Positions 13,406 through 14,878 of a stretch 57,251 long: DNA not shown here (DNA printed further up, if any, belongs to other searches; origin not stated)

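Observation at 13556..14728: Orphan 390-aa coiled-coil protein wedged between rpoC and rpsL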

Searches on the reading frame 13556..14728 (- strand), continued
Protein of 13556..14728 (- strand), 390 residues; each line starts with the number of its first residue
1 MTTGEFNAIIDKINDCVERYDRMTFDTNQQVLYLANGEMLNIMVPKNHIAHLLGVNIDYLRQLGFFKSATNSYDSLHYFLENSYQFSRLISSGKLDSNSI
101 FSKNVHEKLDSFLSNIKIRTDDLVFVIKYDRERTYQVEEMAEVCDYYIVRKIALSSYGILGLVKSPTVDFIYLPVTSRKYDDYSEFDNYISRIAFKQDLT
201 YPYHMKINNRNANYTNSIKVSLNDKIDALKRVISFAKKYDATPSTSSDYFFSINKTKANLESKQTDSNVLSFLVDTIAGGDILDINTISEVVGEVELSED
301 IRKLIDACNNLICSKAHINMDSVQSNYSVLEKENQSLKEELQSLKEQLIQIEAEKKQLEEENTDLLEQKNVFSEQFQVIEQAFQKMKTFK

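Call 21: fold_search(model_id=the predicted structure, library=pdb)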
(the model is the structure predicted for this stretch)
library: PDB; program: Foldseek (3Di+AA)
matches with E <= 10: 479; with E <= 0.001: 0
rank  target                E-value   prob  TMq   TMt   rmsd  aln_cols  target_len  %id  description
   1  7sqc_Z0               1.5e-02  0.10  0.11  0.08  24.7       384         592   11  Ciliary C1 central pair apparatus isolated from Chlamydomonas reinhardtii (released 2022-04-13)
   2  2dfk_C                7.8e-02  0.09  0.10  0.11  27.1       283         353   10  Crystal structure of the CDC42-Collybistin II complex (released 2006-05-02)
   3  7pgr_F                1.3e-01  0.06  0.13  0.03  21.4       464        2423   10  The structure of human neurofibromin isoform 2 in closed conformation (released 2021-11-17)
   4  7pgq_F                1.8e-01  0.08  0.14  0.06  19.8       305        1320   10  GAP-SecPH region of human neurofibromin isoform 2 in closed conformation. (released 2022-10-26)
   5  8tzh_A                2.7e-01  0.05  0.08  0.03  17.9       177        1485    8  Structure of full-length LRRK2 bound to MLi-2 (I2020T mutant) (released 2023-12-06)
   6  7mp5_A                2.7e-01  0.04  0.10  0.04  23.0       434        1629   11  Autoinhibited neurofibrobmin (released 2021-12-15)
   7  3zq3_A                3.0e-01  0.06  0.10  0.20  16.2       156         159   12  Crystal Structure of Rat Odorant Binding Protein 3 (OBP3) (released 2014-03-12)
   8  2d4q_B                3.2e-01  0.04  0.12  0.15  18.9       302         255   11  Crystal structure of the Sec-PH domain of the human neurofibromatosis type 1 protein (released 2006-03-07)
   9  3pg7_A                3.8e-01  0.04  0.11  0.15  18.1       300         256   10  Crystal structure of the H. sapiens NF1 SEC-PH domain (del1750 mutant) (released 2010-12-08)
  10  3a58_C                4.2e-01  0.10  0.12  0.20  14.4       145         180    9  Crystal structure of Sec3p - Rho1p complex from Saccharomyces cerevisiae (released 2010-01-12)
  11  1v9k_A                5.1e-01  0.04  0.10  0.14  15.5       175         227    8  The crystal structure of the catalytic domain of pseudouridine synthase RluC from Escherichia coli (released 2004-05-18)
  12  8z7k_A                5.4e-01  0.02  0.07  0.15  17.4       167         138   10  Crystal structure of Hemolysin co-regulated protein 1 (Hcp1) VariantB from Burkholderia pseudomallei (released 2024-12-25)
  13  3p7z_A                5.7e-01  0.03  0.12  0.15  17.8       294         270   10  Crystal structure of the Neurofibromin Sec14-PH module containing the patient derived mutation I1584V (released 2010-12-08)
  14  8ove_BU               6.4e-01  0.08  0.09  0.18  13.6        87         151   13  CRYO-EM STRUCTURE OF TRYPANOSOMA BRUCEI PROCYCLIC FORM 80S RIBOSOME : TB11CS6H1 snoRNA mutant (released 2023-11-29)
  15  5e3e_D                6.4e-01  0.06  0.07  0.21  15.3       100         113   14  Crystal structure of CdiA-CT/CdiI complex from Y. kristensenii 33638 (released 2015-11-25)
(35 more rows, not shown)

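Call 22: search_protein_families(library=pfam, proteins=[P0036, P0014, P0002, P0005, P0016, P0030, P0029, P0006], max_evalue=10)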
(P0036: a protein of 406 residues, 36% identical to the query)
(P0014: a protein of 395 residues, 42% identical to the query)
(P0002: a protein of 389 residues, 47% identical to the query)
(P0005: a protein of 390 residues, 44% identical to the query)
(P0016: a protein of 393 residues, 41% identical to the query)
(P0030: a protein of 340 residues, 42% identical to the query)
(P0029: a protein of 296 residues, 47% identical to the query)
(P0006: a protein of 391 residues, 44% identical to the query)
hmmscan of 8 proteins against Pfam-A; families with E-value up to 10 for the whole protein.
P0036 (406 aa): 5 families
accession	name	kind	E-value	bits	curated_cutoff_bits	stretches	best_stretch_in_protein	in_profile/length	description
PF01741.23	MscL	-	0.072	13.9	27.4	1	282-331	1-51/123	Large-conductance mechanosensitive channel, MscL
PF08941.15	USP8_interact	-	0.64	10.2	25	1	344-397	10-63/179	USP8 interacting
PF10186.14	ATG14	-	0.76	9.2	33.2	1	341-389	72-120/347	Vacuolar sorting 38 and autophagy-related subunit 14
PF05325.16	DUF730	-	1.5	9.3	32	1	348-394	74-120/122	Protein of unknown function (DUF730)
PF08939.15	Bles03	-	2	8.7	23.1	1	186-283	54-153/255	Basophilic leukemia-expressed protein Bles03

P0014 (395 aa): 17 families
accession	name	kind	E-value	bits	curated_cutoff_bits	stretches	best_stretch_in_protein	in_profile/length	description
PF13094.11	CENP-Q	-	0.0012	19.5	28.5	1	317-358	14-55/162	CENP-Q, a CENPA-CAD centromere complex subunit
PF14662.11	KASH_CCD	-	0.0022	18.4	43.3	1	332-388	60-116/191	Coiled-coil region of CCDC155 or KASH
PF06810.17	Phage_scaffold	-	0.0027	18.1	35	1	319-375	28-78/170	Phage capsid assembly scaffolding protein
PF17675.6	APG6_N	-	0.0039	18.1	45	1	319-379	47-107/132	Apg6 coiled-coil region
PF11559.13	ADIP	-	0.0042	17.6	34.3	1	300-391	30-125/151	Afadin- and alpha -actinin-Binding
PF06005.17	ZapB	-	0.012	16.5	31.5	1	328-377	14-63/71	Cell division protein ZapB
PF06785.16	UPF0242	-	0.014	15.9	33.5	1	325-372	90-137/194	Uncharacterised protein family (UPF0242) N-terminus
PF06295.17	ZapG-like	-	0.034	14.6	33.5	1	333-372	25-65/123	Z-ring associated protein G-like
PF14197.11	Cep57_CLD_2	-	0.036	14.6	27.1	1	317-372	9-64/67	Centrosome localisation domain of PPC89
PF15898.10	PRKG1_interact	-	0.49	11.5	32.4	1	327-370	6-90/101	cGMP-dependent protein kinase interacting domain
PF15188.11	CCDC-167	-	0.87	10.3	27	1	328-362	31-65/84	Coiled-coil domain-containing protein 167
PF11932.13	DUF3450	-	1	9.1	32.6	1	320-366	46-92/241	Protein of unknown function (DUF3450)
PF06156.18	YabA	-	1.8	9.7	30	1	328-376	4-52/103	Initiation control protein YabA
PF00170.26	bZIP_1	-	2.5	8.7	27.6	2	352-390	25-63/64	bZIP transcription factor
PF21924.1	XRCC4_CC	-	2.9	8.5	27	1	324-355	22-53/78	XRCC4 coiled-coil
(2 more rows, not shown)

P0002 (389 aa): 4 families
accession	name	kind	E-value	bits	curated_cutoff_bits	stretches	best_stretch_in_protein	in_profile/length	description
PF09349.15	OHCU_decarbox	-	0.037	15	24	1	289-374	22-109/155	OHCU decarboxylase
PF02639.20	DUF188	-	0.076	13.1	24.3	1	120-157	16-53/130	Uncharacterized BCR, YaiI/YqxD family COG1671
PF23202.1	PAH_ZNF598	-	1.1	10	25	1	303-344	40-80/83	ZNF598 PAH domain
PF10224.14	DUF2205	-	1.6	9.3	26.7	1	335-367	26-55/75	Short coiled-coil protein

P0005 (390 aa): 14 families
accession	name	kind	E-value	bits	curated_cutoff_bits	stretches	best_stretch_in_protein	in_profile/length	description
PF06810.17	Phage_scaffold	-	0.0056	17.1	35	1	319-375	27-84/170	Phage capsid assembly scaffolding protein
PF11559.13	ADIP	-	0.012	16.1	34.3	1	298-382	28-115/151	Afadin- and alpha -actinin-Binding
PF10422.14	LRS4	-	0.038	14.4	24.2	1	325-377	38-87/211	Monopolin complex subunit LRS4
PF16559.10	GIT_CC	-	0.05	13.8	28.7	1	329-380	6-56/66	GIT coiled-coil Rho guanine nucleotide exchange factor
PF08614.16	ATG16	-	0.064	13.9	33.7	1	316-382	113-179/200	Autophagy protein 16 (ATG16)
PF04871.18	Uso1_p115_C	-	0.2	12.4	28.4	1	324-383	6-68/121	Uso1 / p115 like vesicle tethering protein, C terminal region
PF21924.1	XRCC4_CC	-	0.21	12.2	27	1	7-29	37-59/78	XRCC4 coiled-coil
PF06005.17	ZapB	-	0.29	12.1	31.5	1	330-372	15-57/71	Cell division protein ZapB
PF25078.1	DUF7801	-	0.43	11.2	33.2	1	320-367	54-101/155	Domain of unknown function (DUF7801)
PF11932.13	DUF3450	-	1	9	32.6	1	318-383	29-94/241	Protein of unknown function (DUF3450)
PF07989.16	Cnn_1N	-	1.6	9.4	28.5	1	327-382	8-64/74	Centrosomin N-terminal motif 1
PF06156.18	YabA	-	3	8.9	30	1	320-384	23-88/103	Initiation control protein YabA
PF07716.20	bZIP_2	-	6.8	7.3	22.3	1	327-348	33-54/54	Basic region leucine zipper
PF12709.12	Fungal_TACC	-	7.1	7.6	27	1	325-360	37-72/77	Fungal Transforming acidic coiled-coil (TACC) proteins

P0016 (393 aa): 10 families
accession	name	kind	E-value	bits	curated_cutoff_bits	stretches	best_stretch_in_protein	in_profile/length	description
PF15908.10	HMMR_C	-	0.00033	21.3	28.6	1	312-369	75-132/157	Hyaluronan mediated motility receptor C-terminal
PF11559.13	ADIP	-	0.052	14.1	34.3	1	301-391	31-125/151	Afadin- and alpha -actinin-Binding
PF10473.14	CENP-F_leu_zip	-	0.22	12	34.5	1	326-389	60-123/140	Leucine-rich repeats of kinetochore protein Cenp-F/LEK1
PF20155.4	TMP_3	-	0.31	11.2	41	1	335-392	4-61/192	Tape measure protein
PF04420.19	CHD5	-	0.35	11.1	29.3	1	306-387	20-103/159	CHD5-like protein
PF25481.1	Nucleoprot-TPR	-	0.38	11.3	27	1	330-392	20-79/80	Nucleoprotein TPR-like domain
PF11932.13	DUF3450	-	1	9.1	32.6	1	325-380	37-92/241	Protein of unknown function (DUF3450)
PF12325.13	TMF_TATA_bd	-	1.2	9.7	29.1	1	325-382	33-90/115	TATA element modulatory factor 1 TATA binding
PF17675.6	APG6_N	-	9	7.2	45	1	329-388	34-95/132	Apg6 coiled-coil region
PF06156.18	YabA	-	9.7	7.3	30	1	325-388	29-93/103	Initiation control protein YabA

P0030 (340 aa): 1 family
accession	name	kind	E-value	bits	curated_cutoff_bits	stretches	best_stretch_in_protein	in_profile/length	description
PF18813.6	PBECR4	-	3.3e-06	28.1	27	1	33-183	19-155/188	phage-Barnase-EndoU-ColicinE5/D-RelE like nuclease4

P0029 (296 aa): 0 families

P0006 (391 aa): 14 families
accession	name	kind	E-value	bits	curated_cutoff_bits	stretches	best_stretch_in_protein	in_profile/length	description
PF06810.17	Phage_scaffold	-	0.00044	20.7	35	1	321-376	29-89/170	Phage capsid assembly scaffolding protein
PF15035.11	Rootletin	-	0.016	15.7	36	1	328-386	78-136/188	Ciliary rootlet component, centrosome cohesion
PF08614.16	ATG16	-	0.049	14.2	33.7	1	319-381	116-178/200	Autophagy protein 16 (ATG16)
PF04871.18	Uso1_p115_C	-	0.16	12.7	28.4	1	324-382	6-60/121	Uso1 / p115 like vesicle tethering protein, C terminal region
PF11932.13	DUF3450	-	0.19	11.4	32.6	1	321-385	32-96/241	Protein of unknown function (DUF3450)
PF25078.1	DUF7801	-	0.53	10.9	33.2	1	319-369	53-103/155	Domain of unknown function (DUF7801)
PF06005.17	ZapB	-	0.98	10.4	31.5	0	337-378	22-63/71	Cell division protein ZapB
PF07889.17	DUF1664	-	1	9.9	34.6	1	318-386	44-112/124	Protein of unknown function (DUF1664)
PF18504.6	Csm1_N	-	1.2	10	26.3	1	358-387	24-53/70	Csm1 N-terminal domain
PF07989.16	Cnn_1N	-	1.4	9.6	28.5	2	318-359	28-69/74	Centrosomin N-terminal motif 1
PF00170.26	bZIP_1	-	2.4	8.7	27.6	0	353-378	32-57/64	bZIP transcription factor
PF06156.18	YabA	-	2.6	9.1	30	1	328-375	10-57/103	Initiation control protein YabA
PF07526.16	POX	-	3.6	8.6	27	1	317-389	33-107/134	Associated with HOX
PF04977.20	DivIC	-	5.8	7.2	28.9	0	325-356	16-47/80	Septum formation initiator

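Call 28: find_encoding_contigs(protein=P0014, flank=5000, max_places=1)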
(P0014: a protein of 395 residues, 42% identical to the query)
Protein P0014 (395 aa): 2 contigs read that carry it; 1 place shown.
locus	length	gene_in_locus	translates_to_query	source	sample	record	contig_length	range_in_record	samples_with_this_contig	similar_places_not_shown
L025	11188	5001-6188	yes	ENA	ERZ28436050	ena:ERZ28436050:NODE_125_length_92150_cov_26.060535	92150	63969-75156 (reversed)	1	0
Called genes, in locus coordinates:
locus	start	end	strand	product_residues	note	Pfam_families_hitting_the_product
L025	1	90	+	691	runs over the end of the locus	PF00009:GTP_EFTU, PF03144:GTP_EFTU_D2, PF22042:EF-G_D2, PF14492:EFG_III, PF16658:RF3_C, PF03764:EFG_IV, PF00679:EFG_C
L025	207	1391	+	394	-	PF00009:GTP_EFTU, PF03144:GTP_EFTU_D2, PF03143:GTP_EFTU_D3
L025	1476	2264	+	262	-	PF01145:Band_7, PF13421:Band_7_1 (weak)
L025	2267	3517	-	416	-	PF02388:FemAB, PF13480:Acetyltransf_6 (weak)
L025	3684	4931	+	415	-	PF03952:Enolase_N, PF00113:Enolase_C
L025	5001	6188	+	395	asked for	PF18813:PBECR4 (weak)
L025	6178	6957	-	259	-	PF00117:GATase, PF07722:Peptidase_C26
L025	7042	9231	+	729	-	PF17764:PriA_3primeBD, PF00270:DEAD, PF04851:ResIII, PF18319:Zn_ribbon_PriA, PF00271:Helicase_C, PF18074:PriA_C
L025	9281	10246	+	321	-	PF00551:Formyl_trans_N, PF02911:Formyl_trans_C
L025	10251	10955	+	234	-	-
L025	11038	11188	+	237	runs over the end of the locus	PF20260:PUA_4 (weak), PF04452:Methyltrans_RNA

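Call 29: find_encoding_contigs(protein=P0008, flank=5000, max_places=1)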
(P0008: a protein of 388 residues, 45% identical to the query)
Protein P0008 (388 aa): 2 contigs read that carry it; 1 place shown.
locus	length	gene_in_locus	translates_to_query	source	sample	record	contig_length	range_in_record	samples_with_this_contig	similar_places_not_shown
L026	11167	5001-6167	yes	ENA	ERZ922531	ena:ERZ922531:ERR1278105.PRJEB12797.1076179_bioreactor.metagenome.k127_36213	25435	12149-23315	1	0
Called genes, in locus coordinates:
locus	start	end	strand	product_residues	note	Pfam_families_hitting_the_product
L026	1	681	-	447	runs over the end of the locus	PF01225:Mur_ligase (weak), PF08245:Mur_ligase_M, PF02875:Mur_ligase_C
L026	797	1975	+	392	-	PF00070:Pyr_redox (faint), PF03486:HI0933_like, PF07992:Pyr_redox_2 (faint), PF22780:HI0933_like_1st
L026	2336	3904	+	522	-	PF28550:DUF8436, PF01266:DAO (faint), PF03486:HI0933_like (weak), PF07992:Pyr_redox_2 (faint), PF13450:NAD_binding_8 (weak), PF13738:Pyr_redox_3 (faint), PF21688:FAD-depend_C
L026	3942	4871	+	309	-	-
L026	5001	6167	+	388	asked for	-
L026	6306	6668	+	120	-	PF01245:Ribosomal_L19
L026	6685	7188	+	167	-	PF10502:Peptidase_S26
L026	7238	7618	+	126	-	-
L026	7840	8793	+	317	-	PF03009:GDPD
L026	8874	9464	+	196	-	-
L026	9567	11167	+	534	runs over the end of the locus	PF06418:CTP_synth_N, PF00117:GATase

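Call 30: find_encoding_contigs(protein=P0013, flank=5000, max_places=1)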
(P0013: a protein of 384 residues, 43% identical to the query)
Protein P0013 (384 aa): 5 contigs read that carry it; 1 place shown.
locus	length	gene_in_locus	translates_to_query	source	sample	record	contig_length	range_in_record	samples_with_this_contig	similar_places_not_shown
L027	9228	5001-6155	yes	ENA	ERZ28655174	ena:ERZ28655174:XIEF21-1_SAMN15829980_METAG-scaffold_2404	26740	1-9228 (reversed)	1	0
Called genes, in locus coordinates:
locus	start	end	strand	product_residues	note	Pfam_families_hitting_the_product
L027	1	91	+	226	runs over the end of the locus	PF04542:Sigma70_r2, PF04539:Sigma70_r3, PF04545:Sigma70_r4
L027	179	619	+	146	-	PF03862:SpoVAC_SpoVAEB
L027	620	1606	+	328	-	PF07451:SpoVAD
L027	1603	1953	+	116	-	PF03862:SpoVAC_SpoVAEB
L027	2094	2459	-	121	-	PF12670:DUF3792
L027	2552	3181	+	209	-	PF04239:DUF421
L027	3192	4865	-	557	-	PF00753:Lactamase_B, PF12706:Lactamase_B_2, PF23023:Anti-Pycsar_Apyc1 (weak), PF22505:RNase_J_b_CASP, PF07521:RMMBL, PF17770:RNase_J_C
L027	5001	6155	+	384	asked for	-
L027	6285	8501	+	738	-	PF17854:FtsK_alpha, PF01580:FtsK_SpoIIIE, PF09397:FtsK_gamma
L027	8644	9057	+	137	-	PF07963:N_methyl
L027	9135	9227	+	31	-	?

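Call 31: find_encoding_contigs(protein=P0040, flank=5000, max_places=1)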
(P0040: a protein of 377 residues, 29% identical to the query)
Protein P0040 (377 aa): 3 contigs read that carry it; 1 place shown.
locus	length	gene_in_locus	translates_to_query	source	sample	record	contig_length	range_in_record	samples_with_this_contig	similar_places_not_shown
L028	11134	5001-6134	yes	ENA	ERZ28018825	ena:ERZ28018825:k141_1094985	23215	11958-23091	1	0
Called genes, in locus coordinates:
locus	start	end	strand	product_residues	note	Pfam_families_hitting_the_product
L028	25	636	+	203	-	-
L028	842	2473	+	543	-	PF00239:Resolvase, PF07508:Recombinase, PF13408:Zn_ribbon_recom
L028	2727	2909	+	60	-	-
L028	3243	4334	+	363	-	PF00535:Glycos_transf_2, PF13424:TPR_12 (faint), PF00515:TPR_1 (faint), PF07719:TPR_2 (faint)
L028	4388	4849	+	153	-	-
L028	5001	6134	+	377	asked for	-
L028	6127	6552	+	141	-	PF00636:Ribonuclease_3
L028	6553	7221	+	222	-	PF08032:SpoU_sub_bind (weak), PF00588:SpoU_methylase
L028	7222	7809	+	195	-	-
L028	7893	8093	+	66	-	PF00584:SecE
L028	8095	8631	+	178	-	PF02357:NusG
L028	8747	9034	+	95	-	PF01250:Ribosomal_S6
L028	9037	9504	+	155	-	PF00436:SSB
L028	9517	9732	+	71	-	PF01084:Ribosomal_S18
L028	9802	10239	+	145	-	PF01281:Ribosomal_L9_N, PF03948:Ribosomal_L9_C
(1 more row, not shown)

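Call 37: search_protein_families(library=pfam, alignment_id=A3, max_evalue=0.01)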
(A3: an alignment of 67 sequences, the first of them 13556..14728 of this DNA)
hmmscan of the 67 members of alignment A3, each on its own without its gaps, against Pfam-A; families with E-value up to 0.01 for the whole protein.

A. member 1, window:13556-14728:- (390 aa): 5 families
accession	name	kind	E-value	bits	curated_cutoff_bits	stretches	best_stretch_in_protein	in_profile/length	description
PF08614.16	ATG16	-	2.2e-05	25.2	33.7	1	325-367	144-186/200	Autophagy protein 16 (ATG16)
PF02183.23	HALZ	-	5.4e-05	23.7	28.1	1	321-348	15-42/43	Homeobox associated leucine zipper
PF14662.11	KASH_CCD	-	0.00042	20.8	43.3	1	320-381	83-144/191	Coiled-coil region of CCDC155 or KASH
PF14988.11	DUF4515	-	0.00047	20.6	24.5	1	327-370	158-201/206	Domain of unknown function (DUF4515)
PF10046.14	BLOC1_2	-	0.0088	16.8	33.4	0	319-368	14-63/96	Biogenesis of lysosome-related organelles complex-1 subunit 2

B. families by the number of members that match (of 67 scanned): 47 families (the first 25 are shown)
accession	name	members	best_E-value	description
PF06005.17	ZapB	4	0.0001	Cell division protein ZapB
PF11932.13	DUF3450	3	1.1e-06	Protein of unknown function (DUF3450)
PF02183.23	HALZ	3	5.4e-05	Homeobox associated leucine zipper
PF04849.18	HAP1_N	3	0.0013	HAP1 N-terminal conserved region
PF18813.6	PBECR4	2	7.1e-11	phage-Barnase-EndoU-ColicinE5/D-RelE like nuclease4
PF14662.11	KASH_CCD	2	0.00042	Coiled-coil region of CCDC155 or KASH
PF07412.17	Geminin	2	0.00044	Geminin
PF25450.1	Rab11-FIP3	2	0.0008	Rab11-FIP3-like domain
PF06156.18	YabA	2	0.0017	Initiation control protein YabA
PF04136.21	COG3_N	2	0.0084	Conserved oligomeric Golgi complex subunit 3, N-terminal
PF08614.16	ATG16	1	2.2e-05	Autophagy protein 16 (ATG16)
PF05769.16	SIKE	1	0.00017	SIKE family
PF00435.27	Spectrin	1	0.00024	Spectrin repeat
PF14988.11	DUF4515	1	0.00047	Domain of unknown function (DUF4515)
PF13851.11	GAS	1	0.00066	Growth-arrest specific micro-tubule binding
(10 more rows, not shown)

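Call 44: search_protein_families(library=padloc, alignment_id=A3, max_evalue=0.01)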
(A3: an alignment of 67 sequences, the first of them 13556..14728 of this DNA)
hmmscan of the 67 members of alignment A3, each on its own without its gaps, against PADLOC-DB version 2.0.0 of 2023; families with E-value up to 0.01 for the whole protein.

A. member 1, window:13556-14728:- (390 aa): 2 families
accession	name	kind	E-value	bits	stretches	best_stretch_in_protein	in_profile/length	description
PDLC04774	PDC-M68B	-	0.00038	17.2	0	46-141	180-274/581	-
PDLC03859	LmuB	-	0.0091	13.2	0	183-377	344-480/611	-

B. families by the number of members that match (of 67 scanned): 11 families
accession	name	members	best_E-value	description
PDLC03863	LmuB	2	0.0004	-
PDLC03859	LmuB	2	0.0006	-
PDLC04663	PDC-M46B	1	7.6e-05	-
PDLC03839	LeoA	1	0.00023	-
PDLC03089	Specificity_I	1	0.0003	Type I specificity subunit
PDLC04774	PDC-M68B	1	0.00038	-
PDLC02985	beta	1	0.0023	-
PDLC05063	PDC-S67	1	0.0027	-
PDLC01339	Csm3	1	0.0041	"CAS-III-A,CAS-III-D; effector_G7"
PDLC00513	JetC1|JetC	1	0.0064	DUF3584 domain; MukB-like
PDLC00006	DruC1|DruC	1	0.0085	Unknown function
